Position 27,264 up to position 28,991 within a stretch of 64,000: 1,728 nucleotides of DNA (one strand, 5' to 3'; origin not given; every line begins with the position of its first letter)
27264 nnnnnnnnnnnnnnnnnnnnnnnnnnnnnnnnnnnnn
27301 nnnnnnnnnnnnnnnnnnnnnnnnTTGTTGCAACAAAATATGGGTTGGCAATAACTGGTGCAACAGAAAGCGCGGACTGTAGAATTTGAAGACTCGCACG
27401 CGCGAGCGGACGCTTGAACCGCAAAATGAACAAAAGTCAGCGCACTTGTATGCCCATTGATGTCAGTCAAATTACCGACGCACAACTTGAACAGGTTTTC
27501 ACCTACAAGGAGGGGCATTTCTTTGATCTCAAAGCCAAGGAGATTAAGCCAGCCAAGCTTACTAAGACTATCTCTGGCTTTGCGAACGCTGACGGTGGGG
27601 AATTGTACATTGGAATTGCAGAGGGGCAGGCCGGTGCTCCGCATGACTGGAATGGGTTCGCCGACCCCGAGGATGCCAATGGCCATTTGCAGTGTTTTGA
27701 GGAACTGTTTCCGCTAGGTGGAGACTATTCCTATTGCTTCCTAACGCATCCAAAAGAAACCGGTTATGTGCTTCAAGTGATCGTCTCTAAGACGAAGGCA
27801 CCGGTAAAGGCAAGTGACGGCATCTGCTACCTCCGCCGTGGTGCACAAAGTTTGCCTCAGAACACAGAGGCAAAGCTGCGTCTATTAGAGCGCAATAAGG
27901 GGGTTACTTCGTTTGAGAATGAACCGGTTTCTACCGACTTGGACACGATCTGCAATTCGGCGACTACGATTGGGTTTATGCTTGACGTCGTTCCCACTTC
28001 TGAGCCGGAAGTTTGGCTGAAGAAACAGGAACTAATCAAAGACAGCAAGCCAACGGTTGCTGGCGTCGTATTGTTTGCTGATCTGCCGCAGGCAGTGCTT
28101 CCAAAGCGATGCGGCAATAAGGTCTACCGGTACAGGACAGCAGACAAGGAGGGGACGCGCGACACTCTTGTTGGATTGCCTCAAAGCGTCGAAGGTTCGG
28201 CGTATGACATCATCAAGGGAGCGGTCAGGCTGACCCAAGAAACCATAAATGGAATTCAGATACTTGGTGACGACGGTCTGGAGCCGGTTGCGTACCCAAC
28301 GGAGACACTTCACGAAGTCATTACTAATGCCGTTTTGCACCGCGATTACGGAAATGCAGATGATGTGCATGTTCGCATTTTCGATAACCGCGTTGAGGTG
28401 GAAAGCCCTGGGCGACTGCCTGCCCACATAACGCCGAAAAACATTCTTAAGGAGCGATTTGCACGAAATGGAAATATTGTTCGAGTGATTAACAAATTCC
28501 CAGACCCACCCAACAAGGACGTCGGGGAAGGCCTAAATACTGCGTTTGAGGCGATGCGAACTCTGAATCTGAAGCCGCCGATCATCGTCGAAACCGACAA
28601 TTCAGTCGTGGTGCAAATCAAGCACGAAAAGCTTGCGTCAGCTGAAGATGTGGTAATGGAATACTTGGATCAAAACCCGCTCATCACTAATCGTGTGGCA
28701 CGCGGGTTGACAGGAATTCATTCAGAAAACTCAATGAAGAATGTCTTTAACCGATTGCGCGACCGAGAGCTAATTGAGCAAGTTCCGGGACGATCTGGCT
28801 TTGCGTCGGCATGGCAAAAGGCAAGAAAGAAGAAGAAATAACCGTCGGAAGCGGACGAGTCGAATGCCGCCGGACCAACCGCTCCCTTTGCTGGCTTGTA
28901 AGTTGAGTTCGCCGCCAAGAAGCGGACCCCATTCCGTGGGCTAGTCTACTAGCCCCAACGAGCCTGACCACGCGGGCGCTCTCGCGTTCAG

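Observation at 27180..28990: Single-gene low-GC island encoding an AlbA_2 (Schlafen-like) / HATPase_c_4 / wHTH protein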

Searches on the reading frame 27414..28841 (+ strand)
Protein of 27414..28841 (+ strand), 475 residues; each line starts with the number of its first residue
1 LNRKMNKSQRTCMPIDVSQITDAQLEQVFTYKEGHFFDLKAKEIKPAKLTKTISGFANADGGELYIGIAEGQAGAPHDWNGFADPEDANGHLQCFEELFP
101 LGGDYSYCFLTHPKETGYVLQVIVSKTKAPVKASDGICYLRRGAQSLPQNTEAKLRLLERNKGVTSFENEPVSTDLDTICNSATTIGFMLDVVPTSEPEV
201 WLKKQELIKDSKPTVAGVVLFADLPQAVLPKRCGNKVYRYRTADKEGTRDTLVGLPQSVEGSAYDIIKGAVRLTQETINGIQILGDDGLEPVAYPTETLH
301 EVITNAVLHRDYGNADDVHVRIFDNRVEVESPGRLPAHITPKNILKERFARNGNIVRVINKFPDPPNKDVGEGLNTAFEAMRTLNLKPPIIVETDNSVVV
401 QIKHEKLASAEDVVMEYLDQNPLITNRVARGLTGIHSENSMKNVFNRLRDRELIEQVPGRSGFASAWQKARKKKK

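Call 3: search_protein_families(library=pfam, proteins=[window:27414-28841:+], max_evalue=0.1)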
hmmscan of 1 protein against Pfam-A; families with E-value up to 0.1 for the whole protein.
window:27414-28841:+ (475 aa): 2 families
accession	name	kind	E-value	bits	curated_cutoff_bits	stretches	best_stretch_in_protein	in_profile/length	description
PF13749.12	HATPase_c_4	-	3.8e-13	49.7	26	1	317-401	3-88/89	Putative ATP-dependent DNA helicase recG C-terminal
PF04326.19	SLFN_AlbA_2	-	2.5e-09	38.1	25.3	1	33-147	1-115/118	Schlafen, AlbA_2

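Call 4: search_protein_families(library=padloc, proteins=[window:27414-28841:+], max_evalue=0.1)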
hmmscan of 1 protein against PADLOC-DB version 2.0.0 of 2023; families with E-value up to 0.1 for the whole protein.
window:27414-28841:+ (475 aa): 3 families
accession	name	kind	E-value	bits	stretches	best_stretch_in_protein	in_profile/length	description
PDLC02394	pAgo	-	3.2e-12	43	1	48-406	56-438/1121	-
PDLC02402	Aga_SIR2-PNTD1-PNTD2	-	1.2e-09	34.9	1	210-341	368-489/876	Class I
PDLC02418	Aga_SIR2-Kinase-PNTD1-PNTD2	-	2e-07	27.6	1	293-338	319-364/756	Class I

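Call 5: search_protein_families(library=ncbifam, proteins=[window:27414-28841:+], max_evalue=0.1)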
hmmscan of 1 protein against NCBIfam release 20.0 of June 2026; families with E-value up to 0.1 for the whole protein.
window:27414-28841:+ (475 aa): 0 families

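Call 7: find_homologous_proteins(query=window:27414-28841:+, max_evalue=0.00001)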
Query window:27414-28841:+ (475 aa): 5717 proteins with E <= 0.00001 among 8000 candidates; the best 120 are listed.
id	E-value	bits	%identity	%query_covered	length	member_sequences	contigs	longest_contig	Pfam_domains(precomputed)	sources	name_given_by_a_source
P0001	0.0e+0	1050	100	97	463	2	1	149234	PF13749.13,PF04326.20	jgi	jgi:ATP-dependent DNA helicase RecG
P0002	6.8e-261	884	84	97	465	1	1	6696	PF13749.13,PF04326.20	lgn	-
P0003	5.1e-253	858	81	97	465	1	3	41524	PF13749.13,PF04326.20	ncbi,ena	-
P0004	1.3e-251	853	81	97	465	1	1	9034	PF13749.13,PF04326.20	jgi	jgi:ATP-dependent DNA helicase RecG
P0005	1.6e-246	836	79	97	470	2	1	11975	PF13749.13,PF04326.20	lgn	-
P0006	1.3e-241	820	78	97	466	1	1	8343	PF13749.13,PF04326.20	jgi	jgi:ATP-dependent DNA helicase RecG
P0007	2.1e-239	813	77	97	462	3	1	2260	PF13749.13,PF04326.20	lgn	-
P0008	1.1e-238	811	79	97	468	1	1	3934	PF13749.13,PF04326.20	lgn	-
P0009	5.3e-236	802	78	97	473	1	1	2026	PF13749.13,PF04326.20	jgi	jgi:ATP-dependent DNA helicase RecG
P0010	1.7e-234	797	75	97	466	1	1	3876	PF13749.13,PF04326.20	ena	-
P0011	2.2e-233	793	77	97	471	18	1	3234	PF13749.13,PF04326.20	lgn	-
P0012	3.3e-233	793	75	97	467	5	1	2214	PF13749.13,PF04326.20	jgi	jgi:ATP-dependent DNA helicase RecG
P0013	1.6e-232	790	75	96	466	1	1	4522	PF13749.13,PF04326.20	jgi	jgi:ATP-dependent DNA helicase RecG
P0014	2.6e-232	790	76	97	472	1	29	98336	PF13749.13,PF04326.20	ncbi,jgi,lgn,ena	ncbi:MAG: ATP-binding protein [Terriglobia bacterium]|jgi:ATP-dependent DNA helicase RecG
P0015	3.0e-232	789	77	97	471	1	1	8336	PF13749.13,PF04326.20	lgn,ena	-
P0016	4.6e-232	789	76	97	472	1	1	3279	PF13749.13,PF04326.20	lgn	-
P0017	5.7e-232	788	76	97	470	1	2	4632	PF13749.13,PF04326.20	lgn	-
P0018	5.9e-232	788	76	97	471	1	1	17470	PF13749.13,PF04326.20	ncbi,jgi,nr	ncbi:MAG TPA: ATP-binding protein [Candidatus Angelobacter sp.]|jgi:ATP-dependent DNA helicase RecG|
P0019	6.8e-232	788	77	97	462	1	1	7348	PF13749.13,PF04326.20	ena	-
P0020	1.6e-231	787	77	97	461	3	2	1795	PF13749.13,PF04326.20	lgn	-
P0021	2.0e-231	787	76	97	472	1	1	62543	PF13749.13,PF04326.20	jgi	jgi:ATP-dependent DNA helicase RecG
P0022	4.5e-231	786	76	97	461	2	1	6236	PF13749.13,PF04326.20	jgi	jgi:ATP-dependent DNA helicase RecG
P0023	5.5e-231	785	75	97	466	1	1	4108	PF13749.13,PF04326.20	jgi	jgi:ATP-dependent DNA helicase RecG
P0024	1.8e-230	784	75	97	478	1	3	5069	PF13749.13,PF04326.20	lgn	-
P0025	3.3e-230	783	75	97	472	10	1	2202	PF13749.13,PF04326.20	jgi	jgi:ATP-dependent DNA helicase RecG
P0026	7.7e-230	781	75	97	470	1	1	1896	PF13749.13,PF04326.20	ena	-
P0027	9.0e-230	781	74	98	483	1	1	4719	PF13749.13,PF04326.20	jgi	jgi:ATP-dependent DNA helicase RecG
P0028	9.8e-230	781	76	97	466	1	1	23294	PF13749.13,PF04326.20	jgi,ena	-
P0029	1.2e-229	781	75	97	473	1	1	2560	PF13749.13,PF04326.20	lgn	-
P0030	1.7e-229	780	76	96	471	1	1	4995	PF13749.13,PF04326.20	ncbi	-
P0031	2.3e-229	780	75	97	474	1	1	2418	PF13749.13,PF04326.20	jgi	-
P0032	3.2e-229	779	74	97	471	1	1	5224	PF13749.13,PF04326.20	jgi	jgi:ATP-dependent DNA helicase RecG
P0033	3.3e-229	779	75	97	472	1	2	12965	PF13749.13,PF04326.20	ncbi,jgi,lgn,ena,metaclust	metaclust:\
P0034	3.6e-229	779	76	96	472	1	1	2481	PF13749.13,PF04326.20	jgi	jgi:ATP-dependent DNA helicase RecG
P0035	4.2e-229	779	76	97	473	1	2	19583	PF13749.13,PF04326.20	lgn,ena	-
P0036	7.2e-229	778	73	97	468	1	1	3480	PF13749.13,PF04326.20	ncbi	-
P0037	8.5e-229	778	75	97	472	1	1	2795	PF13749.13,PF04326.20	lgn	-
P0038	1.2e-228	778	76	97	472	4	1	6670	PF13749.13,PF04326.20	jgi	jgi:ATP-dependent DNA helicase RecG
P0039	1.3e-228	777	77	96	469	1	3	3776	PF13749.13,PF04326.20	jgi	jgi:ATP-dependent DNA helicase RecG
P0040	1.4e-228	777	75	97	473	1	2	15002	PF13749.13,PF04326.20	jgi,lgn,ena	-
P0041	2.0e-228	777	75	97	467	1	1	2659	PF13749.13,PF04326.20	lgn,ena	-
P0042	4.5e-228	776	77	96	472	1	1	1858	PF13749.13,PF04326.20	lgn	-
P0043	6.1e-228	775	76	96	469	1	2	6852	PF13749.13,PF04326.20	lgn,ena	-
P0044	6.4e-228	775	74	97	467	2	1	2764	PF13749.13,PF04326.20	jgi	jgi:ATP-dependent DNA helicase RecG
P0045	7.3e-228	775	76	96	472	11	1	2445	PF13749.13,PF04326.20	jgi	jgi:ATP-dependent DNA helicase RecG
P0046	9.1e-228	775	75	97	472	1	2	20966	PF13749.13,PF04326.20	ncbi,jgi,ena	-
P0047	1.0e-227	774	75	97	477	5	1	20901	PF13749.13,PF04326.20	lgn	-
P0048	1.1e-227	774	75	97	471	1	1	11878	PF13749.13,PF04326.20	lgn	-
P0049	1.2e-227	774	75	97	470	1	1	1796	PF13749.13,PF04326.20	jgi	-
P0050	1.4e-227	774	74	97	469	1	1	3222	PF13749.13,PF04326.20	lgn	-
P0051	4.0e-227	772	75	97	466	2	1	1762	PF13749.13,PF04326.20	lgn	-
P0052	5.5e-227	772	74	97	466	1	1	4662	PF13749.13,PF04326.20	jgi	jgi:ATP-dependent DNA helicase RecG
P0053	8.7e-227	771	74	97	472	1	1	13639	PF13749.13,PF04326.20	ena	-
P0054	1.1e-226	771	74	97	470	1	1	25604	PF13749.13,PF04326.20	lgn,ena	-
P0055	1.1e-226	771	73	97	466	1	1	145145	PF13749.13,PF04326.20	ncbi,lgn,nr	ncbi:MAG: putative DNA binding domain-containing protein [Acidobacteria bacterium]|nr:putative DNA b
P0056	1.7e-226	770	76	96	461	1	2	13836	PF13749.13,PF04326.20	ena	-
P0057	1.7e-226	770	75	97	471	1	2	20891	PF13749.13,PF04326.20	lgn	-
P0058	1.7e-226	770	74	96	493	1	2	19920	PF13749.13,PF04326.20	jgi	jgi:ATP-dependent DNA helicase RecG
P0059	1.8e-226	770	74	97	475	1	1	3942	PF13749.13,PF04326.20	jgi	-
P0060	3.2e-226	770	75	97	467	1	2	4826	PF13749.13,PF04326.20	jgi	jgi:ATP-dependent DNA helicase RecG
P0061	6.5e-226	769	74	96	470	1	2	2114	PF13749.13,PF04326.20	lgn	-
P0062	1.3e-225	767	75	96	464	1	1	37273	PF13749.13,PF04326.20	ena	-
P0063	1.6e-225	767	77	96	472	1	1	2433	PF13749.13,PF04326.20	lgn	-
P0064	1.7e-225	767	75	97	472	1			PF13749.13,PF04326.20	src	-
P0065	2.6e-225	767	73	98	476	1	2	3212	PF13749.13,PF04326.20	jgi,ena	-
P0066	3.0e-225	766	74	97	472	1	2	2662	PF13749.13,PF04326.20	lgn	-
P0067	5.0e-225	766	73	97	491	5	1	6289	PF13749.13,PF04326.20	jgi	jgi:ATP-dependent DNA helicase RecG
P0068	5.9e-225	765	74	96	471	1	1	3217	PF13749.13,PF04326.20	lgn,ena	-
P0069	7.7e-225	765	73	97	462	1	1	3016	PF13749.13,PF04326.20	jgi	jgi:ATP-dependent DNA helicase RecG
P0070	8.9e-225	765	74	96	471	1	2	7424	PF13749.13,PF04326.20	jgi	-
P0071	1.3e-224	764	75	97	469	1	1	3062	PF13749.13,PF04326.20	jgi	jgi:ATP-dependent DNA helicase RecG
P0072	1.6e-224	764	74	97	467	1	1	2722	PF13749.13,PF04326.20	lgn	-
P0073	1.8e-224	764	73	97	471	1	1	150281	PF13749.13,PF04326.20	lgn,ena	-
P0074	2.1e-224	764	75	97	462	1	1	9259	PF13749.13,PF04326.20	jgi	jgi:ATP-dependent DNA helicase RecG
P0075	3.3e-224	763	74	97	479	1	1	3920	PF13749.13,PF04326.20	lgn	-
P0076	4.1e-224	763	74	96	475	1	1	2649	PF13749.13,PF04326.20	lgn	-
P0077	4.6e-224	762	74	97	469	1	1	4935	PF13749.13,PF04326.20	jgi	jgi:ATP-dependent DNA helicase RecG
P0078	3.2e-223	760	73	97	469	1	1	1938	PF13749.13,PF04326.20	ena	-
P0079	1.4e-222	758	73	97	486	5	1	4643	PF13749.13,PF04326.20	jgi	jgi:ATP-dependent DNA helicase RecG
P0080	2.7e-222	757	73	96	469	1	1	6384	PF13749.13,PF04326.20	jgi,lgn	jgi:ATP-dependent DNA helicase RecG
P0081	2.8e-222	757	73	96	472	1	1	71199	PF13749.13,PF04326.20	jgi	jgi:ATP-dependent DNA helicase RecG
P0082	9.5e-222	755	74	96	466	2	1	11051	PF13749.13,PF04326.20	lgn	-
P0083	1.2e-221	754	74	97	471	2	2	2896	PF13749.13,PF04326.20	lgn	-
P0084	2.7e-221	753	72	97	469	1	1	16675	PF13749.13,PF04326.20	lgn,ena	-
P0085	1.0e-220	751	74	96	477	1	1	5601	PF13749.13,PF04326.20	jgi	jgi:ATP-dependent DNA helicase RecG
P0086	1.1e-220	751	75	96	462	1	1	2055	PF13749.13,PF04326.20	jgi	jgi:ATP-dependent DNA helicase RecG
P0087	1.7e-220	751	72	98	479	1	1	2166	PF13749.13,PF04326.20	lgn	-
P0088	2.5e-220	750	74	96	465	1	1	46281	PF13749.13,PF04326.20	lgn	-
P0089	5.3e-220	749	73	96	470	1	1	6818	PF13749.13,PF04326.20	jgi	jgi:ATP-dependent DNA helicase RecG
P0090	8.3e-220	748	73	97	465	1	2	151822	PF13749.13,PF04326.20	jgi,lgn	jgi:ATP-dependent DNA helicase RecG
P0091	1.5e-219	747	72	96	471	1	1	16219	PF13749.13,PF04326.20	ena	-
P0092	1.6e-219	747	73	97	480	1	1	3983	PF13749.13,PF04326.20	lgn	-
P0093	2.2e-219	747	73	96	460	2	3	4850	PF13749.13,PF04326.20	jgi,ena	jgi:ATP-dependent DNA helicase RecG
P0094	4.9e-219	746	72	96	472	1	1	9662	PF13749.13,PF04326.20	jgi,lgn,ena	-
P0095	6.2e-219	746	74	97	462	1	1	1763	PF13749.13,PF04326.20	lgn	-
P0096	1.0e-218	745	73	96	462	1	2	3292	PF13749.13,PF04326.20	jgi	jgi:ATP-dependent DNA helicase RecG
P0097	1.1e-218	745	71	97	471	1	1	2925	PF13749.13,PF04326.20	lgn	-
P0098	4.4e-218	743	71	97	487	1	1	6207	PF13749.13,PF04326.20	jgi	jgi:ATP-dependent DNA helicase RecG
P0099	8.2e-218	742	73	96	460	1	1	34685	PF13749.13,PF04326.20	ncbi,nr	ncbi:MAG: putative DNA binding domain-containing protein [Blastocatellia bacterium]|nr:putative DNA 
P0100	5.5e-216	736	71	97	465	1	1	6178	PF13749.13,PF04326.20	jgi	jgi:ATP-dependent DNA helicase RecG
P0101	9.1e-216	735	72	97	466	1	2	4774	PF13749.13,PF04326.20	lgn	-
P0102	1.1e-215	735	70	98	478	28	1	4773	PF13749.13,PF04326.20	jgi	jgi:ATP-dependent DNA helicase RecG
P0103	7.6e-215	732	72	97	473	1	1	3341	PF13749.13,PF04326.20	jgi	jgi:ATP-dependent DNA helicase RecG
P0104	1.1e-214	731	71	97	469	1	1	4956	PF13749.13,PF04326.20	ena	-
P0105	1.1e-213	728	71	96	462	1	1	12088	PF13749.13,PF04326.20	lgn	-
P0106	4.9e-213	726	72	97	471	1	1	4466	PF13749.13,PF04326.20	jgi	jgi:ATP-dependent DNA helicase RecG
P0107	1.9e-212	724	72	97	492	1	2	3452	PF13749.13,PF04326.20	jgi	jgi:ATP-dependent DNA helicase RecG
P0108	3.0e-212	723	70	97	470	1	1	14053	PF13749.13,PF04326.20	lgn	-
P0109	4.8e-212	723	70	97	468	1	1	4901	PF13749.13,PF04326.20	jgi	jgi:ATP-dependent DNA helicase RecG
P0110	2.2e-209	714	70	97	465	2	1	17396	PF13749.13,PF04326.20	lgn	-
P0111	2.6e-209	714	72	97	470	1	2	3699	PF13749.13,PF04326.20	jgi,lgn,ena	jgi:ATP-dependent DNA helicase RecG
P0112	3.0e-209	714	71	96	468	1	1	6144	PF13749.13,PF04326.20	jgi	jgi:ATP-dependent DNA helicase RecG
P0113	1.4e-208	711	72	94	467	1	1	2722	PF13749.13,PF04326.20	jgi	jgi:ATP-dependent DNA helicase RecG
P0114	1.8e-208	711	70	96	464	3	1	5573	PF13749.13,PF04326.20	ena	-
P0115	2.5e-208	711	77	87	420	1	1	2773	PF13749.13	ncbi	-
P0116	8.0e-207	706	68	97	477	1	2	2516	PF13749.13,PF04326.20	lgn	-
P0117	1.0e-206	705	68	96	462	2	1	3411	PF13749.13,PF04326.20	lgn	-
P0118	5.3e-206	703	67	97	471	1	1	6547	PF13749.13,PF04326.20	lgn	-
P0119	3.0e-205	700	69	96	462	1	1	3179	PF13749.13,PF04326.20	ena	-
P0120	5.1e-205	700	70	96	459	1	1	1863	PF13749.13,PF04326.20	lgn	-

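Call 9: find_encoding_contigs(protein=P0001, flank=10000, max_places=4)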
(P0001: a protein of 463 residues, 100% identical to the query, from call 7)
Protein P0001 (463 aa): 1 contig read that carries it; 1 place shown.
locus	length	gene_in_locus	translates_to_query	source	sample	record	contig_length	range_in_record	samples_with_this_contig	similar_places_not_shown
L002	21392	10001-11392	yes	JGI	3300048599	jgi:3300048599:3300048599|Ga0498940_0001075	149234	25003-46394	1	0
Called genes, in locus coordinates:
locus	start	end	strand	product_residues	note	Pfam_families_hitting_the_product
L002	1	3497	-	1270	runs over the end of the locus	PF06283:ThuA, PF00034:Cytochrom_C (faint), PF23500:DUF7133, PF13646:HEAT_2 (weak)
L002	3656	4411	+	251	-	PF00977:His_biosynth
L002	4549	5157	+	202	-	PF00677:Lum_binding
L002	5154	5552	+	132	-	PF02609:Exonuc_VII_S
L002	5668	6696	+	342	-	PF00348:polyprenyl_synt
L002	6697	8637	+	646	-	PF13292:DXP_synthase_N, PF02779:Transket_pyr, PF02780:Transketolase_C, PF17147:PFOR_II (faint)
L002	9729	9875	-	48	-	-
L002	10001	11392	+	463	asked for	PF04326:SLFN_AlbA_2, PF13749:HATPase_c_4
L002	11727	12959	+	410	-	PF00155:Aminotran_1_2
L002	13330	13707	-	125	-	-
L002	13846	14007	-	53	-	-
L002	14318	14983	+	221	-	-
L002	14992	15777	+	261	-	-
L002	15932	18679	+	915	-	PF07583:PSCyt2, PF07587:PSD1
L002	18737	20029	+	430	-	PF07394:DUF1501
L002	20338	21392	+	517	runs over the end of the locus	PF07583:PSCyt2, PF07587:PSD1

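Call 10: find_encoding_contigs(protein=P0003, flank=10000, max_places=4)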
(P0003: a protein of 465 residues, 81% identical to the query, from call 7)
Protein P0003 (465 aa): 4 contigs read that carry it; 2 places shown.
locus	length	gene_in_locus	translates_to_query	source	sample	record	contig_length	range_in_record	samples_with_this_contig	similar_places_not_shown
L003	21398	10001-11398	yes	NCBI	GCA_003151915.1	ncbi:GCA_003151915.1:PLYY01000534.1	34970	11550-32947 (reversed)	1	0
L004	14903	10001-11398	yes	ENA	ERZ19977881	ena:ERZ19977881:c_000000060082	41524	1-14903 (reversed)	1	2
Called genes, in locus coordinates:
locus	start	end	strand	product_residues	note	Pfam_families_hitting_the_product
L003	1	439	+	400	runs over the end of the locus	PF00589:Phage_integrase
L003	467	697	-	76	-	PF12728:HTH_17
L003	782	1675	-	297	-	PF13814:Replic_Relax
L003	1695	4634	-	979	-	PF01935:DUF87 (weak)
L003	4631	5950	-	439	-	-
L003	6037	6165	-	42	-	-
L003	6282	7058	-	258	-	-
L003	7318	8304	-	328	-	PF02899:Phage_int_SAM_1 (weak), PF13495:Phage_int_SAM_4 (weak), PF00589:Phage_integrase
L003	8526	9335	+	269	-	-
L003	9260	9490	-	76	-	-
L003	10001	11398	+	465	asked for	PF04326:SLFN_AlbA_2, PF13749:HATPase_c_4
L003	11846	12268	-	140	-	-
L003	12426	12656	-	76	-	-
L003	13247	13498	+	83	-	-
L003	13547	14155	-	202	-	PF05050:Methyltransf_21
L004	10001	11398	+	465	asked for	PF04326:SLFN_AlbA_2, PF13749:HATPase_c_4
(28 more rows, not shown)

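Call 11: find_encoding_contigs(protein=P0014, flank=10000, max_places=6)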
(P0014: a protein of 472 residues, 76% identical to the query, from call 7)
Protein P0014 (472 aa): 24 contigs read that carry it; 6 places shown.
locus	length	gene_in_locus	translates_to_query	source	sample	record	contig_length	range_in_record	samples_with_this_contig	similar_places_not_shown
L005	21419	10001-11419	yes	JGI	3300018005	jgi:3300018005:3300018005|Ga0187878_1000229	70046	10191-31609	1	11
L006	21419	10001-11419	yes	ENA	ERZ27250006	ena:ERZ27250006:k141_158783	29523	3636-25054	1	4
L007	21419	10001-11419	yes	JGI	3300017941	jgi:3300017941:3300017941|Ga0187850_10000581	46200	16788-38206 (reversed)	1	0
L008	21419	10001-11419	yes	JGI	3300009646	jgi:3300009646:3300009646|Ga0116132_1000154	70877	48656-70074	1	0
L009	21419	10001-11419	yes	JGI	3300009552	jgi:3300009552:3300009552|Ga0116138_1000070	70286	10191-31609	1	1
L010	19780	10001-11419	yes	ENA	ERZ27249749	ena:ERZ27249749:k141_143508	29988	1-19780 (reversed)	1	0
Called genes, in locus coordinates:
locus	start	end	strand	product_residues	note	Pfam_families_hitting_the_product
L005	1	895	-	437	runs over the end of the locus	PF02321:OEP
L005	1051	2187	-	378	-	PF25917:BSH_RND, PF25973:BSH_CzcB, PF25954:Beta-barrel_RND_2 (weak), PF25967:RND-MFP_C (weak), PF25975:CzcB_C (weak), PF25989:YknX_C (weak)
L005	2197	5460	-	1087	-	PF00873:ACR_tran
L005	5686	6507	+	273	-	PF00126:HTH_1, PF03466:LysR_substrate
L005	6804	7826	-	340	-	PF01972:SDH_protease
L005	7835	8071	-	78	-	-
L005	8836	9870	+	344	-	PF08450:SGL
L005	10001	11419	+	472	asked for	PF04326:SLFN_AlbA_2, PF13749:HATPase_c_4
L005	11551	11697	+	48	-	PF27659:CHP02642 (weak)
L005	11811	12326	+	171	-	PF05163:DinB, PF04978:MST, PF12867:DinB_2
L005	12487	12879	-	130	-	PF08327:AHSA1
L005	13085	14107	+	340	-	PF04055:Radical_SAM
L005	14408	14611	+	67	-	-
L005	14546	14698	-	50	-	-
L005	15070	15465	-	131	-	-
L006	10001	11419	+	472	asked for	PF04326:SLFN_AlbA_2, PF13749:HATPase_c_4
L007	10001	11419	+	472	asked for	PF04326:SLFN_AlbA_2, PF13749:HATPase_c_4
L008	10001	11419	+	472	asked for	PF04326:SLFN_AlbA_2, PF13749:HATPase_c_4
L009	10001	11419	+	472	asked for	PF04326:SLFN_AlbA_2, PF13749:HATPase_c_4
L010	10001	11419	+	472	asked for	PF04326:SLFN_AlbA_2, PF13749:HATPase_c_4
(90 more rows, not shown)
